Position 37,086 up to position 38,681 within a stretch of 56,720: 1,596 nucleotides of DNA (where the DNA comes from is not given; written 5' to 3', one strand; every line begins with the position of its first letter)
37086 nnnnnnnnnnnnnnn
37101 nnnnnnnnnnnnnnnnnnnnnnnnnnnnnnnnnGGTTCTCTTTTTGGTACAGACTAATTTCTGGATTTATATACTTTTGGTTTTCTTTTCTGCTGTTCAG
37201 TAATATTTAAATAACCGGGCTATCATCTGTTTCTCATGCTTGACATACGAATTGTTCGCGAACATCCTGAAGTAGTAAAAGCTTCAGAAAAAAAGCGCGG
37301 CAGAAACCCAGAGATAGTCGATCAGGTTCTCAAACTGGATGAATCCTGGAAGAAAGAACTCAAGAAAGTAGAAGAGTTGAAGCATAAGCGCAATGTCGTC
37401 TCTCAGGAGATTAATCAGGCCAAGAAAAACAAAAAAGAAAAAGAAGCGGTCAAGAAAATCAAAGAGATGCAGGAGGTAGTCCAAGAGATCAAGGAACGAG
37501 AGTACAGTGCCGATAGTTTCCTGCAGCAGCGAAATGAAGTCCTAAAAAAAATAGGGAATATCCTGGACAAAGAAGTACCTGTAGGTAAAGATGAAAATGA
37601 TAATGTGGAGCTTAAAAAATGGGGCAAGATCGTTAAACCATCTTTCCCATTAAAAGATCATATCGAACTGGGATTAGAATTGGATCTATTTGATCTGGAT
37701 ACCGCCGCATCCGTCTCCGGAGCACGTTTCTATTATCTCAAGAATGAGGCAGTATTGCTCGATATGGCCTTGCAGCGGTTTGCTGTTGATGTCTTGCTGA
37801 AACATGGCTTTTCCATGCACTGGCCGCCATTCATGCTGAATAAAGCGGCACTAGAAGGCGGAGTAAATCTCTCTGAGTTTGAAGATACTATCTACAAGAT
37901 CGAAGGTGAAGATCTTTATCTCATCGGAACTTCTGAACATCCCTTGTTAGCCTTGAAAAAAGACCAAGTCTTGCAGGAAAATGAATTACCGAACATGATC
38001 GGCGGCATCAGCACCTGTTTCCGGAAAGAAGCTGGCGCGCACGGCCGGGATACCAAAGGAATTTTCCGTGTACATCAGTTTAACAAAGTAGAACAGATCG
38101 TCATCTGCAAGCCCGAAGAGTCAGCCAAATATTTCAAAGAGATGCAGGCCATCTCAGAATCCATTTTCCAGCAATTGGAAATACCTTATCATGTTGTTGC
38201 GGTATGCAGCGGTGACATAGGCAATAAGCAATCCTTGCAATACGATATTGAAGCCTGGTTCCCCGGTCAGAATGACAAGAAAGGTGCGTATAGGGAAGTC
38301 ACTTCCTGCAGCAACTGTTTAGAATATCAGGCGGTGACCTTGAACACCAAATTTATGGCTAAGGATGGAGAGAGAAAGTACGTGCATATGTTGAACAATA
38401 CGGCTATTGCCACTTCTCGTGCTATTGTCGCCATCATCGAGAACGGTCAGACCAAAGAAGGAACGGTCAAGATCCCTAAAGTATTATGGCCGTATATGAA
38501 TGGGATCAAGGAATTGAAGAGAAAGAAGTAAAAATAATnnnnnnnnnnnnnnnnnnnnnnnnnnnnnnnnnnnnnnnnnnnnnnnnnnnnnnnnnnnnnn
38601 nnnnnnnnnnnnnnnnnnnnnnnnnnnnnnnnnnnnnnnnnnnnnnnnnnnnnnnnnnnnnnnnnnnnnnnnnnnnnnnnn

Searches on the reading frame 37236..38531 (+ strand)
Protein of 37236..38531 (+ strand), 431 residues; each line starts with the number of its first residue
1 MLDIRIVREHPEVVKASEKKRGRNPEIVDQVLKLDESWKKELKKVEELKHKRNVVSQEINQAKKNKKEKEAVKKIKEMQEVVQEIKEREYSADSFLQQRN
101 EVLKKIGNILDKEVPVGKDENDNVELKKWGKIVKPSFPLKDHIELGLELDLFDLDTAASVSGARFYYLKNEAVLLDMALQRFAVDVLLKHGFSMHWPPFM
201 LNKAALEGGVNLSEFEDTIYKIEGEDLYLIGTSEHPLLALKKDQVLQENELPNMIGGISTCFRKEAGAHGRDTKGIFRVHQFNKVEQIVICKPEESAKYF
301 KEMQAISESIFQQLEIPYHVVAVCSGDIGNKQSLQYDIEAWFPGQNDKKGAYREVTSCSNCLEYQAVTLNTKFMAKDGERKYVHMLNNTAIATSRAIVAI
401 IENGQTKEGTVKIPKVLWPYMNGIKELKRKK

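Call 58: search_protein_families(library=pfam, proteins=[window:37236-38531:+], max_evalue=0.00001)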
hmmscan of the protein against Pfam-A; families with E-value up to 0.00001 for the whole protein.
window:37236-38531:+ (431 aa): 2 families
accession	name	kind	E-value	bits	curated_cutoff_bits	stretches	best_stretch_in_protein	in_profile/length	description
PF00587.30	tRNA-synt_2b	-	8.8e-36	124.1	29.3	1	223-403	7-178/179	tRNA synthetase class II core domain (G, H, P, S and T)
PF02403.27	Seryl_tRNA_N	-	4e-23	82.1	28.2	1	1-109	1-107/108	Seryl-tRNA synthetase N-terminal domain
